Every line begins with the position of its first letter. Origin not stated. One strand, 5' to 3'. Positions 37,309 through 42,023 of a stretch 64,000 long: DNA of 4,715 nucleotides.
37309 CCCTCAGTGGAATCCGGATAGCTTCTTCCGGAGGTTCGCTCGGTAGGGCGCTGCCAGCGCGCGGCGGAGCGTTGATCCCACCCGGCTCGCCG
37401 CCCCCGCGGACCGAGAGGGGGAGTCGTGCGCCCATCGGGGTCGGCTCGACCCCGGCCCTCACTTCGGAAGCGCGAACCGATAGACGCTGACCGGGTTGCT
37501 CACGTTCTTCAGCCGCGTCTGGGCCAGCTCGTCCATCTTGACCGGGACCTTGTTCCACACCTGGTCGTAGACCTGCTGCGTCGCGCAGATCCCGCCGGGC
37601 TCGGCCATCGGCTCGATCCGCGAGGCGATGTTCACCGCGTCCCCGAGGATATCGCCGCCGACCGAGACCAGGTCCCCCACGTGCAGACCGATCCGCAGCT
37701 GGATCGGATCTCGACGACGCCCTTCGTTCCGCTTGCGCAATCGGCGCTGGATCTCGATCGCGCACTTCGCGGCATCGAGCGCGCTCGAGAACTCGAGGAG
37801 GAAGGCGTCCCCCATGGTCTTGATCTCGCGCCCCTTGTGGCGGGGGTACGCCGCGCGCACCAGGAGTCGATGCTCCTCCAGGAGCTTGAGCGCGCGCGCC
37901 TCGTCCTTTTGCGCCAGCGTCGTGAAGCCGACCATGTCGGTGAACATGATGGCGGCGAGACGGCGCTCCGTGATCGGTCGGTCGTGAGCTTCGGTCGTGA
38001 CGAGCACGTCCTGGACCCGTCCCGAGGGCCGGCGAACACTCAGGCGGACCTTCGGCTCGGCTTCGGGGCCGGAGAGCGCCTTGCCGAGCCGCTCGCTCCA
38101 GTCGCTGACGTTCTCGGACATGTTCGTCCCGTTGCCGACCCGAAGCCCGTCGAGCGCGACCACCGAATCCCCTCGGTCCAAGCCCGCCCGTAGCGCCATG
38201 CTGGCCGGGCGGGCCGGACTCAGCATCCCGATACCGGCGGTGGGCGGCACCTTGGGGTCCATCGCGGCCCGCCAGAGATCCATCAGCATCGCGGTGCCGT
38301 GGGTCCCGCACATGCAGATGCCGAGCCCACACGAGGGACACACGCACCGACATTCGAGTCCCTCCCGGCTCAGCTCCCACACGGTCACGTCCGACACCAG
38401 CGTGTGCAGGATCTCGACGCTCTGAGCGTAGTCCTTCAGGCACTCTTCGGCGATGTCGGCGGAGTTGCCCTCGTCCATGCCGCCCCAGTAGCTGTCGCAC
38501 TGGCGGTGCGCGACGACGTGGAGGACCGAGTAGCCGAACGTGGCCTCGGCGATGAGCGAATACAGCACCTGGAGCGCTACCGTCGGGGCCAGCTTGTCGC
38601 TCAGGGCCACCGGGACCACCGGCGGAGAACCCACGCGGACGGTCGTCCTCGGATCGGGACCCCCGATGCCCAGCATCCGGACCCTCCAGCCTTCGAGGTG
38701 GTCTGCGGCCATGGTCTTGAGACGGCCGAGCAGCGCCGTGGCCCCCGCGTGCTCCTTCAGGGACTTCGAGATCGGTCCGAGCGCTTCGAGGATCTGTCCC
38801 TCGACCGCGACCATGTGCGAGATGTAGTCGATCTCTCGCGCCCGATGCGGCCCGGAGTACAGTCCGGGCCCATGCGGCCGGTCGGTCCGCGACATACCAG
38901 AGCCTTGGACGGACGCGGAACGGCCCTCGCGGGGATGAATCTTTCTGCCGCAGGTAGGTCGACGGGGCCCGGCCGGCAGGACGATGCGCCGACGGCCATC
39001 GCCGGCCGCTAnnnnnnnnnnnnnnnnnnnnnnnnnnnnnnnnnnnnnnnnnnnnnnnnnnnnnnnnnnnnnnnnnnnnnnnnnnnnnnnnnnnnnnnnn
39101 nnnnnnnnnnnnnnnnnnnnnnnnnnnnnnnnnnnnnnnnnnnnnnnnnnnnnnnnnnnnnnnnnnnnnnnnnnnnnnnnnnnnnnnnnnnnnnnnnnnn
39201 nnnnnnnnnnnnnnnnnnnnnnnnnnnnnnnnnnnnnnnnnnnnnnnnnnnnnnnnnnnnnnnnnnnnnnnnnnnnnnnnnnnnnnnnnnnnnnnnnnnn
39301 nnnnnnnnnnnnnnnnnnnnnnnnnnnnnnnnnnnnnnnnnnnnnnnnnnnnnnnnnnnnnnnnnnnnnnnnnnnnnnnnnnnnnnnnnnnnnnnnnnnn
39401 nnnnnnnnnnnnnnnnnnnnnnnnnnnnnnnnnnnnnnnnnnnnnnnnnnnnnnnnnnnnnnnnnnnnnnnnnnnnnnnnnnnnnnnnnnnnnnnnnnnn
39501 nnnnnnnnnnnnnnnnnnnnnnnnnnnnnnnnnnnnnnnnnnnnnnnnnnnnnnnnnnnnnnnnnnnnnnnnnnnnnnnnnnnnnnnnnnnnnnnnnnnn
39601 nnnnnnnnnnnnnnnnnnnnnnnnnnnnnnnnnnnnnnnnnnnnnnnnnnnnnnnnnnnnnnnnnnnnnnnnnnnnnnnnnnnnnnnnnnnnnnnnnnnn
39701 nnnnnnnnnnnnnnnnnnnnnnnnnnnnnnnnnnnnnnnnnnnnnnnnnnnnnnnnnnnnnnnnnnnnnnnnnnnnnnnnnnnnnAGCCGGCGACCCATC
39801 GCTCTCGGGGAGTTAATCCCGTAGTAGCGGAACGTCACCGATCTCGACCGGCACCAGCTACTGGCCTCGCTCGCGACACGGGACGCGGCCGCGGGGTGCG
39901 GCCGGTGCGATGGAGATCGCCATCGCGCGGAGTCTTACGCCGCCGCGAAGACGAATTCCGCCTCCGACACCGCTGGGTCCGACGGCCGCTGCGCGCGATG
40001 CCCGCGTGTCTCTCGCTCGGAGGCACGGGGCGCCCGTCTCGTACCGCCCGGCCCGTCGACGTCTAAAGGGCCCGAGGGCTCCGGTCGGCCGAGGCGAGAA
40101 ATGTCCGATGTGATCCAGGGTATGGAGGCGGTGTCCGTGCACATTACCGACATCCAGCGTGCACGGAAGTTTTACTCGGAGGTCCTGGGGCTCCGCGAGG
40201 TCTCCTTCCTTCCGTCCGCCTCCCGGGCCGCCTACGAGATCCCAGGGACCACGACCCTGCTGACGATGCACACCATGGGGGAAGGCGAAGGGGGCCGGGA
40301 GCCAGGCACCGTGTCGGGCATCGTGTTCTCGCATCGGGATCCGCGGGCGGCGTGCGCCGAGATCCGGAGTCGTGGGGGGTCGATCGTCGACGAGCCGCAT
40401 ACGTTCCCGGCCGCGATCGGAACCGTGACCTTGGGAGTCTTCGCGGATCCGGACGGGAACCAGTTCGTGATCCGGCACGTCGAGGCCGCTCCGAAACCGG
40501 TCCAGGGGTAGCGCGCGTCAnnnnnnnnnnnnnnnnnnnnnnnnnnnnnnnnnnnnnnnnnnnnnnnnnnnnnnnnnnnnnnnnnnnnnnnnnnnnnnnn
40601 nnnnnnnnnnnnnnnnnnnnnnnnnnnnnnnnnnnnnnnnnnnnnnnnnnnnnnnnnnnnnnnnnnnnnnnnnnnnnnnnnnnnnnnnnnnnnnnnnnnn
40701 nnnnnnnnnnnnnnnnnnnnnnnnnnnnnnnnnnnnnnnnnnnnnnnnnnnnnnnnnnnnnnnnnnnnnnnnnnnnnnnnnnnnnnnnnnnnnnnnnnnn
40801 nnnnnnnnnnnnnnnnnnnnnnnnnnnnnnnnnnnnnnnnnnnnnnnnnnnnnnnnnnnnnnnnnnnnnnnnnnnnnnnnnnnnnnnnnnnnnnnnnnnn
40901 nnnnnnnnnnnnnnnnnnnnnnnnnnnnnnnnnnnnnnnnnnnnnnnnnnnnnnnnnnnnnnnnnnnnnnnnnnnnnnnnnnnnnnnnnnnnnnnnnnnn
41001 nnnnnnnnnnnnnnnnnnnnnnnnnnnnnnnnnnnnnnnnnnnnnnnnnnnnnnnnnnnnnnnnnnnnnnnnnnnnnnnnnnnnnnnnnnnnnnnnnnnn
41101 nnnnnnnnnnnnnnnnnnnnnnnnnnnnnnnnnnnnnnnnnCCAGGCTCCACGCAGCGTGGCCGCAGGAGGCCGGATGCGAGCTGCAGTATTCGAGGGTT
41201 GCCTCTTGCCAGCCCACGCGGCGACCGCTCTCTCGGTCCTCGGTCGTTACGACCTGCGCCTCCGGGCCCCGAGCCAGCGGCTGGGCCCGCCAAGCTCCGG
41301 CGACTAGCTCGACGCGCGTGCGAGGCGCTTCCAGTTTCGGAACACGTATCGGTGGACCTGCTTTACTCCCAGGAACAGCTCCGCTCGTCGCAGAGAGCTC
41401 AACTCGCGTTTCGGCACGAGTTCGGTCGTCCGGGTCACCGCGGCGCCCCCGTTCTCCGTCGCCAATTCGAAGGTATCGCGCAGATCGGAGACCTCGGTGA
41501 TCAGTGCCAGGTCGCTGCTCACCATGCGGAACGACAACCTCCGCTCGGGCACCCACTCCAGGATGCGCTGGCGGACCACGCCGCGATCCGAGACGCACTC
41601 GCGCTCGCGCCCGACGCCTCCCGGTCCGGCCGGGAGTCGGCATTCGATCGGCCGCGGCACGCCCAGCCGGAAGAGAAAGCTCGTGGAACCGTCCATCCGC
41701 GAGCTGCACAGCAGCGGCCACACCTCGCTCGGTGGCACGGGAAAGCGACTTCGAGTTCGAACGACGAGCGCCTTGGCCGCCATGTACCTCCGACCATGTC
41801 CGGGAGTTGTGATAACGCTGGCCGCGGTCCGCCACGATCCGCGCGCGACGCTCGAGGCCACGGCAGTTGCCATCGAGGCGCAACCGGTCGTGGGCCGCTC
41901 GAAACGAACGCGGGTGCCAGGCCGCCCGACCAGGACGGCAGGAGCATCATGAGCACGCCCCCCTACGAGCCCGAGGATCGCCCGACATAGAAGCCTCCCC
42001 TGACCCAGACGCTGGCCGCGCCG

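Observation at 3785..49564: Local expansion of class III nucleotidyl cyclases: three cyclase–TolB-like–TPR paralogs plus two divergent cyclase architectures within 64 kb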

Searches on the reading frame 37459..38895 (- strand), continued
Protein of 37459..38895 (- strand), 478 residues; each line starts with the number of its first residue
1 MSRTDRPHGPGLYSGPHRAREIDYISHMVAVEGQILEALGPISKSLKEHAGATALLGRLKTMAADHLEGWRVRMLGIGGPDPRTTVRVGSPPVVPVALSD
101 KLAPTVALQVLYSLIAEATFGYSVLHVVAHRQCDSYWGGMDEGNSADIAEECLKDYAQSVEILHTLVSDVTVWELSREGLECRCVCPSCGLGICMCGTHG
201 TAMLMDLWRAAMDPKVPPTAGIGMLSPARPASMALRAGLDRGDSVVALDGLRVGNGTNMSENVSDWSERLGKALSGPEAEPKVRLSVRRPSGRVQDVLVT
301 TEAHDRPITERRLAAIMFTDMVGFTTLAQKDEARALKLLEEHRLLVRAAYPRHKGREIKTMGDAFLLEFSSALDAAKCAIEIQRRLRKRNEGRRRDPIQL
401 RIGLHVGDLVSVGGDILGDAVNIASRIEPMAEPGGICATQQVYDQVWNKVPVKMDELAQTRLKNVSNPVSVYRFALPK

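Call 75: list_cluster_members(proteins=[P0121, P0001, P0236, P0356, P0360, P0380, P0399, P0407])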
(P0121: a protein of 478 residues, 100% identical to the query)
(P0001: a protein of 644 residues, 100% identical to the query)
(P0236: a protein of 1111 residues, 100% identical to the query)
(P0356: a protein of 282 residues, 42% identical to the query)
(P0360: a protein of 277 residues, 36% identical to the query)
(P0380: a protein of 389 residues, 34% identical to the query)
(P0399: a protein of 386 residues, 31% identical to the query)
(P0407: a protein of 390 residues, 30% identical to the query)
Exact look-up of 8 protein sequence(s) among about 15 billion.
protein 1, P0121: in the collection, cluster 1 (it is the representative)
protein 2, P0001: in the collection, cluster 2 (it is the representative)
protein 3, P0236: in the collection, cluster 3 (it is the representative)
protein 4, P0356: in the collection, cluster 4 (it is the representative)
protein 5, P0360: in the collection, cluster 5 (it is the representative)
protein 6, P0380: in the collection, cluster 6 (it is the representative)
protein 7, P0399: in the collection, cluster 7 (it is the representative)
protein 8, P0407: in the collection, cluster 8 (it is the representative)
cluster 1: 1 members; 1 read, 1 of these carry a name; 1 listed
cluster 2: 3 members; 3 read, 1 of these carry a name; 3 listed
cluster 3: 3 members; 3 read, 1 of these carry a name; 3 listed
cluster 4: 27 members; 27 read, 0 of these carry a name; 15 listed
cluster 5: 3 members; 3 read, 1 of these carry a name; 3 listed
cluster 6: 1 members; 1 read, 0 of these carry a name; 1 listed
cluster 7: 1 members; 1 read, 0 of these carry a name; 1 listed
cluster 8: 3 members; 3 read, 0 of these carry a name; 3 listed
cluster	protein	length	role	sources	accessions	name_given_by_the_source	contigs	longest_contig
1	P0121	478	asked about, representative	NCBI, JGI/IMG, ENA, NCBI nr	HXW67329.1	MAG TPA: adenylate/guanylate cyclase domain-containing protein [Thermoplasmata archaeon] | adenylate/guanylate cyclase domain-containing protein [Thermoplasmata archaeon]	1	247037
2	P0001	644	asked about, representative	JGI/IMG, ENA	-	-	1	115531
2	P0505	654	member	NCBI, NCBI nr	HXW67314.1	MAG TPA: tetratricopeptide repeat protein [Thermoplasmata archaeon] | tetratricopeptide repeat protein [Thermoplasmata archaeon]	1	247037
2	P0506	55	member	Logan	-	-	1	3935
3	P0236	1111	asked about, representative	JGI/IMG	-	-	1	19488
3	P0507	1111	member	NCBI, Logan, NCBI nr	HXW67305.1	MAG TPA: AAA family ATPase [Thermoplasmata archaeon] | AAA family ATPase [Thermoplasmata archaeon]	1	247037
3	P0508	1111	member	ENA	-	-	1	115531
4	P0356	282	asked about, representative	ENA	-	-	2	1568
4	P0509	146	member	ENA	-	-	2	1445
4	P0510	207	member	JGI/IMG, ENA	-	-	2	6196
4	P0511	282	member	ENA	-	-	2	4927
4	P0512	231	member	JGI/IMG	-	-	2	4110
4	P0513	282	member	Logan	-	-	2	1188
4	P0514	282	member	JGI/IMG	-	-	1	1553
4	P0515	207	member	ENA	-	-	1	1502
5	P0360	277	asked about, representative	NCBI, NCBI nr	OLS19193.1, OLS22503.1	MAG: hypothetical protein HeimC3_30440 [Candidatus Heimdallarchaeota archaeon LC_3] | MAG: hypothetical protein HeimC3_46790 [Candidatus Heimdallarchaeota archaeon LC_3]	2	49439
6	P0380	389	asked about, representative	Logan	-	-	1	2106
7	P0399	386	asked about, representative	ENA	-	-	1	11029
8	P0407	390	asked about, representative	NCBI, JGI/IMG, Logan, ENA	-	-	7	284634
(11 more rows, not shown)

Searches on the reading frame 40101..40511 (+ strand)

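Call 17: search_protein_families(library=pfam, proteins=[window:40101-40511:+], max_evalue=0.001)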
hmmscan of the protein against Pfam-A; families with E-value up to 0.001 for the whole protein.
window:40101-40511:+ (136 aa): 3 families
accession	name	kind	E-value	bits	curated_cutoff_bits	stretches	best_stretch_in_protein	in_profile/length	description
PF00903.31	Glyoxalase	-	5e-13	49.9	20.6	1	13-123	7-120/121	Glyoxalase/Bleomycin resistance protein/Dioxygenase superfamily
PF18029.7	Glyoxalase_6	-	6.1e-07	30.5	23.6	1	11-123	2-104/106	Glyoxalase-like domain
PF22677.2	Ble-like_N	-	0.00061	19.9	24.5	1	13-32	7-26/41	Bleomycin resistance protein-like N-terminal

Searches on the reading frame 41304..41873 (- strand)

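Call 17: search_protein_families(library=pfam, proteins=[window:41304-41873:-], max_evalue=0.001)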
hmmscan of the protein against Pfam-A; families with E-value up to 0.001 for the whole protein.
window:41304-41873:- (189 aa): 1 family
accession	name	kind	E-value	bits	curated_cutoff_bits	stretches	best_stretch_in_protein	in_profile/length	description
PF10604.15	Polyketide_cyc2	-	4.2e-06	27.6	27.4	1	38-186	4-139/142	Polyketide cyclase / dehydrase and lipid transport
